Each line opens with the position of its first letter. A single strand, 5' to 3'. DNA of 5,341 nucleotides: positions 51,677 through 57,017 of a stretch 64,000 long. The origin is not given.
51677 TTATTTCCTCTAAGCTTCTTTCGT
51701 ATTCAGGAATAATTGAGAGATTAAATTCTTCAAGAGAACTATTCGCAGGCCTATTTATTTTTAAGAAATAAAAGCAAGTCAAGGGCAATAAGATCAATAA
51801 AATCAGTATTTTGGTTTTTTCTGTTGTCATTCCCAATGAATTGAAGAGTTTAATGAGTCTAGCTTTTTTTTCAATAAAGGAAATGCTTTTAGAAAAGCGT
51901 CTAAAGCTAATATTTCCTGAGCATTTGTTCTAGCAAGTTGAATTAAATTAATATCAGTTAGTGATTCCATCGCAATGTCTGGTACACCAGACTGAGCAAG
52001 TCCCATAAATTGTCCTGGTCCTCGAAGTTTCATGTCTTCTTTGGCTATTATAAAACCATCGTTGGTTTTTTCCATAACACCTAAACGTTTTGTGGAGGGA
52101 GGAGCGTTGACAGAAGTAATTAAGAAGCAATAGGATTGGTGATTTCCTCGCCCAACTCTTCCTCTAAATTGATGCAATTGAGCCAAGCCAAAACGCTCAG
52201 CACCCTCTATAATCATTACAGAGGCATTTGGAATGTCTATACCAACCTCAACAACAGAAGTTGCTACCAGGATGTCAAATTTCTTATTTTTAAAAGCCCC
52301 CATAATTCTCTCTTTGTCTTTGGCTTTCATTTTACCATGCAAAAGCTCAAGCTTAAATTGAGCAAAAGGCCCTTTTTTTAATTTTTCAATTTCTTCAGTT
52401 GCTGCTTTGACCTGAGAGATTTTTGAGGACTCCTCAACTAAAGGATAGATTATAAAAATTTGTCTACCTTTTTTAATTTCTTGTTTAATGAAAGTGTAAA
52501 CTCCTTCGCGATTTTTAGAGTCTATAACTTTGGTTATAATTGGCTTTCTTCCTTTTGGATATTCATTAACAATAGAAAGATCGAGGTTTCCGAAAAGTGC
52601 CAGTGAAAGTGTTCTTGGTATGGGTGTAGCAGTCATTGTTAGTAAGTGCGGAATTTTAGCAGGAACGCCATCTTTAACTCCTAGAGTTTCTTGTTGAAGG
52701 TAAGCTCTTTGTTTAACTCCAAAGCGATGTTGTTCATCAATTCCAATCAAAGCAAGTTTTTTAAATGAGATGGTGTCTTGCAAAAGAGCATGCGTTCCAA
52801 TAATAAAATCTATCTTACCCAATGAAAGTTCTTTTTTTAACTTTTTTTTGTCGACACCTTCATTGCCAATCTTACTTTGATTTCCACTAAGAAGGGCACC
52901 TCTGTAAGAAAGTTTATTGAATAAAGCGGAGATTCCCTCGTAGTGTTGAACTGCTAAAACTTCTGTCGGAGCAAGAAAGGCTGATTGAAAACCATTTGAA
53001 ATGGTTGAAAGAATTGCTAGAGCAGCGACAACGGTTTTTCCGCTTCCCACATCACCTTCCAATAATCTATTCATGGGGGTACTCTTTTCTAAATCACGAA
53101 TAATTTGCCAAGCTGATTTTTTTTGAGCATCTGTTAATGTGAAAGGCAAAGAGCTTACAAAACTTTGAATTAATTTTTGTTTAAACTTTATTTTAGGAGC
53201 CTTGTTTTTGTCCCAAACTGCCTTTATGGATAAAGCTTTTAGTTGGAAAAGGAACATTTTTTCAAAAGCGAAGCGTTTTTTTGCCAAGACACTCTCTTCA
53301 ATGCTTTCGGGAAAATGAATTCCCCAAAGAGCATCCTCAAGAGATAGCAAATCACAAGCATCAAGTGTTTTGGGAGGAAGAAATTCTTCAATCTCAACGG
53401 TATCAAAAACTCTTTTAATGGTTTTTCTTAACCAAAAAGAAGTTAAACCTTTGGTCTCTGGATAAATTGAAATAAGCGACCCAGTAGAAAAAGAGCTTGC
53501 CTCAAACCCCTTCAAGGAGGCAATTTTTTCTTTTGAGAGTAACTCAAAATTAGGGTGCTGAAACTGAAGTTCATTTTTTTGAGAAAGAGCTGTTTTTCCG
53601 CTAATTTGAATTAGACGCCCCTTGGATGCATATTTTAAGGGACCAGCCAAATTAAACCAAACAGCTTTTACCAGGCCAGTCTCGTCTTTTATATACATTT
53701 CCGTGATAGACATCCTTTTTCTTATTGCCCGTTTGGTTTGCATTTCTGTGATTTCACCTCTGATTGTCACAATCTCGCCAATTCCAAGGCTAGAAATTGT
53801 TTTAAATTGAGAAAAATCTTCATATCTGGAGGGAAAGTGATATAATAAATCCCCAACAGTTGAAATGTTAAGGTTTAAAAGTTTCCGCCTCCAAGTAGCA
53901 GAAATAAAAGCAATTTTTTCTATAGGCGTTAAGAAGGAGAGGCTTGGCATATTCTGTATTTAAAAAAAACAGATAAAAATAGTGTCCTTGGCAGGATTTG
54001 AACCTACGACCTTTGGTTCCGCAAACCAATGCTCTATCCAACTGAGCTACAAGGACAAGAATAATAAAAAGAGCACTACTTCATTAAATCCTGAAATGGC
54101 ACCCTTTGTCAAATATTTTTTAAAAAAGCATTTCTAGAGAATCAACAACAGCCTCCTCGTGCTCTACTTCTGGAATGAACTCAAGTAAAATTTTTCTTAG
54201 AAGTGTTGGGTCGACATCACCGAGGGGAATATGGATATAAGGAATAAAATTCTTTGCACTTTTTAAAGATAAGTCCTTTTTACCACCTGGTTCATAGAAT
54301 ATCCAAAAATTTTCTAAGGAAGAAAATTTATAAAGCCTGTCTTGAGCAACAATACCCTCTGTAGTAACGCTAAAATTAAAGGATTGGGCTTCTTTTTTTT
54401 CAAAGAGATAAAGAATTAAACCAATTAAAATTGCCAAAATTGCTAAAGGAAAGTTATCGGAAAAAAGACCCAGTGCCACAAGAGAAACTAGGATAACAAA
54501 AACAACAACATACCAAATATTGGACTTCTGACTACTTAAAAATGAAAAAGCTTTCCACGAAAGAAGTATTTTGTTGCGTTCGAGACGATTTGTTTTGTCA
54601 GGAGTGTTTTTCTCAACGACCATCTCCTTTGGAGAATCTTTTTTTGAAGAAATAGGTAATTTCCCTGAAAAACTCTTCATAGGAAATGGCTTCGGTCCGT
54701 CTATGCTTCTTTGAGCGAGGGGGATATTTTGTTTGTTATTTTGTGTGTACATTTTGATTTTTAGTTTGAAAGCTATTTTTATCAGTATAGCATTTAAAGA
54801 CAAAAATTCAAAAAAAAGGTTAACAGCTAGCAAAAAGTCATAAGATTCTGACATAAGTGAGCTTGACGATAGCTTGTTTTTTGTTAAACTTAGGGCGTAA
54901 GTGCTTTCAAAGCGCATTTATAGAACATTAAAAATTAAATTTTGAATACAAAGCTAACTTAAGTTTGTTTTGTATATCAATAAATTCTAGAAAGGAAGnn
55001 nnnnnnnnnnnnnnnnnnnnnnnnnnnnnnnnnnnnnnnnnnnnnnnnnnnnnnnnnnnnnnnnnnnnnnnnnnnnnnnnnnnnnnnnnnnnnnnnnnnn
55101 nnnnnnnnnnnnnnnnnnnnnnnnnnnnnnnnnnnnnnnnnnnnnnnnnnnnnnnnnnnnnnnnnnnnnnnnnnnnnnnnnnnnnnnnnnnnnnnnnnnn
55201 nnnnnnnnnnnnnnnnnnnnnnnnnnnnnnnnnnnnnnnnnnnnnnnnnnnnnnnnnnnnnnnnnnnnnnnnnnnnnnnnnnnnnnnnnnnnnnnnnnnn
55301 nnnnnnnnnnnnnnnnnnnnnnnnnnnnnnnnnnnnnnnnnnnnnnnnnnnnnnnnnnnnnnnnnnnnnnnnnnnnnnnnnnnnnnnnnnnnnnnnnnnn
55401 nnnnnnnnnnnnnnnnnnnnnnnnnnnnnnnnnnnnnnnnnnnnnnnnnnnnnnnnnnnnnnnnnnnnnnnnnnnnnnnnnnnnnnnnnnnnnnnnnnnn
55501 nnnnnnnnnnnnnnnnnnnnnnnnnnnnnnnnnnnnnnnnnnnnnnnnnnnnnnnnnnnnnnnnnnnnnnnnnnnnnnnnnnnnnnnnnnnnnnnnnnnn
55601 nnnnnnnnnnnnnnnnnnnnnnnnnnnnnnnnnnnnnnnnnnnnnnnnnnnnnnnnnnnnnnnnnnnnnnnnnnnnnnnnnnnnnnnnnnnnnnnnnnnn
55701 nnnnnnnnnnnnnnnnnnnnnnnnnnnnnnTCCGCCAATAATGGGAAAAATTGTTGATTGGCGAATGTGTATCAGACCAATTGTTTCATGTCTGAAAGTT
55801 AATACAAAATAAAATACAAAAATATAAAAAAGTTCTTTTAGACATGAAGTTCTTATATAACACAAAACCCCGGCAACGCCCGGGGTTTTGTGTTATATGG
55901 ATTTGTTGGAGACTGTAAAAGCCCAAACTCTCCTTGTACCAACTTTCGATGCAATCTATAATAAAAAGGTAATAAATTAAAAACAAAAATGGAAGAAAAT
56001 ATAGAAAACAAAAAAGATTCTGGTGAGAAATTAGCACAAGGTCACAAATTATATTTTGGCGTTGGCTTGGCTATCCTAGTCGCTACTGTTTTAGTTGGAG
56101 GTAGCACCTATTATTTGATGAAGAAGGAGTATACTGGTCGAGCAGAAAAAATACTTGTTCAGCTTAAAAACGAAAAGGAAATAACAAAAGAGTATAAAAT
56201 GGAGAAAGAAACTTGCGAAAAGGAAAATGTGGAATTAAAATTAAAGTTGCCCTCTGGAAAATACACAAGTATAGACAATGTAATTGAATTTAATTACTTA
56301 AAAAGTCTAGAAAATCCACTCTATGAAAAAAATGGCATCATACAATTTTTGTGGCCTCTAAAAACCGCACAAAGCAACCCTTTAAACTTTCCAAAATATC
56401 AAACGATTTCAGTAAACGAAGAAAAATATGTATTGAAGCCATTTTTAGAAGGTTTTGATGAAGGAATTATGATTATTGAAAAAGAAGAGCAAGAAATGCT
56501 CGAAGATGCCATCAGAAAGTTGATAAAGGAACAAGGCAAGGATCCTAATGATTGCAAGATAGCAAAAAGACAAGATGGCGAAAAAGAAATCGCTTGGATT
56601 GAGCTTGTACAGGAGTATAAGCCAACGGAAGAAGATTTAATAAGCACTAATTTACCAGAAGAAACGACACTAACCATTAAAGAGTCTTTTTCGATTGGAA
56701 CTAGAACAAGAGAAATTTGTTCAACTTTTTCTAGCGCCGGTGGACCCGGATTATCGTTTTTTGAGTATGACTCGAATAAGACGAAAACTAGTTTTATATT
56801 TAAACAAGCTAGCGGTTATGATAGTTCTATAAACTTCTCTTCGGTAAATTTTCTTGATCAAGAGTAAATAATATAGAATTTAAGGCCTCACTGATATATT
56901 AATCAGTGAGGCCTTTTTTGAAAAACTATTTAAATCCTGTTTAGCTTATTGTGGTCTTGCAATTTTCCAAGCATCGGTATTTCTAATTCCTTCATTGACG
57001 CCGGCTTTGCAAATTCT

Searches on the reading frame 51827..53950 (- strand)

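Call 27: search_protein_families(library=pfam, max_evalue=0.00001, proteins=[window:51827-53950:-])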
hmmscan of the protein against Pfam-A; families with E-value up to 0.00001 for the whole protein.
window:51827-53950:- (707 aa): 7 families
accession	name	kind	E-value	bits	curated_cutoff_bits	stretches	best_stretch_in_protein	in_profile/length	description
PF00270.35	DEAD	-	4.6e-21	75.7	26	1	293-447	15-163/167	DEAD/DEAH box helicase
PF00271.37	Helicase_C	-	2.3e-20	73.3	23.5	1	489-602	7-109/110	Helicase conserved C-terminal domain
PF17191.10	RecG_wedge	-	9.9e-15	54.9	23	1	21-181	12-158/162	RecG wedge domain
PF19833.4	RecG_dom3_C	-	2.1e-10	41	26.8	1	629-701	1-77/87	ATP-dependent DNA helicase RecG, domain 3, C-terminal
PF04851.21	ResIII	-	3.5e-09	37.2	22.5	1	271-443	3-162/164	Type III restriction enzyme, res subunit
PF01336.31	tRNA_anti-codon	-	4.2e-08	33.5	27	1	61-138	1-75/75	OB-fold nucleic acid binding domain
PF22590.2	Cas3-like_C_2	-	8.8e-07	29.6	27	1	512-602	10-104/106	CRISPR-associated nuclease/helicase Cas3, C-terminal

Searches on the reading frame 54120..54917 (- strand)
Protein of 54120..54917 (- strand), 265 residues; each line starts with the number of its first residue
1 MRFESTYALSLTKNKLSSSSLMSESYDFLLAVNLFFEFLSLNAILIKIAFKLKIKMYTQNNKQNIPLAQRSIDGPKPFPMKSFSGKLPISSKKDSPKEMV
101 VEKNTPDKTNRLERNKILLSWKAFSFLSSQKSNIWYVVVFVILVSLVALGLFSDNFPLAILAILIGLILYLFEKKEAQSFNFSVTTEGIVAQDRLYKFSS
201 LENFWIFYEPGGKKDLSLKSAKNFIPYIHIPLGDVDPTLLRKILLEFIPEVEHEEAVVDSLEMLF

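Call 27: search_protein_families(library=pfam, max_evalue=0.00001, proteins=[window:54120-54917:-])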
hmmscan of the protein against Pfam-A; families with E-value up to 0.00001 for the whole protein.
window:54120-54917:- (265 aa): 0 families

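Call 88: search_protein_families(library=pfam, max_evalue=0.5, proteins=[window:54120-54917:-])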
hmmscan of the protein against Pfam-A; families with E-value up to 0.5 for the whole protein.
window:54120-54917:- (265 aa): 5 families
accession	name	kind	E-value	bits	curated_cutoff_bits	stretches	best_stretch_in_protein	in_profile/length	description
PF06738.18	ThrE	-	0.047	13.6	26.3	1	131-183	105-157/241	Putative threonine/serine exporter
PF23809.1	Phage_holin_9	-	0.071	13.3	27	1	132-172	22-62/130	Bacteriophage holin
PF09946.14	DUF2178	-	0.089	13.3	22.8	1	138-178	2-42/104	Predicted membrane protein (DUF2178)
PF02361.21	CbiQ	-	0.13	12.3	25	1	110-188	6-95/216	Cobalt transport protein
PF20077.4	CcmD_alt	-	0.2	12.2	23.5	0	160-173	39-52/61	CcmD family protein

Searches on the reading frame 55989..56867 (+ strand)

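Call 27: search_protein_families(library=pfam, max_evalue=0.00001, proteins=[window:55989-56867:+])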
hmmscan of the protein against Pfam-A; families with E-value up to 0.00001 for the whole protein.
window:55989-56867:+ (292 aa): 0 families

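Call 88: search_protein_families(library=pfam, max_evalue=0.5, proteins=[window:55989-56867:+])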
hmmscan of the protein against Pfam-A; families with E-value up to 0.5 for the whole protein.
window:55989-56867:+ (292 aa): 1 family
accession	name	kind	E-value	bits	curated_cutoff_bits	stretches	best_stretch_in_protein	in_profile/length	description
PF00083.30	Sugar_tr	-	0.13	11.6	22.3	1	25-80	180-235/452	Sugar (and other) transporter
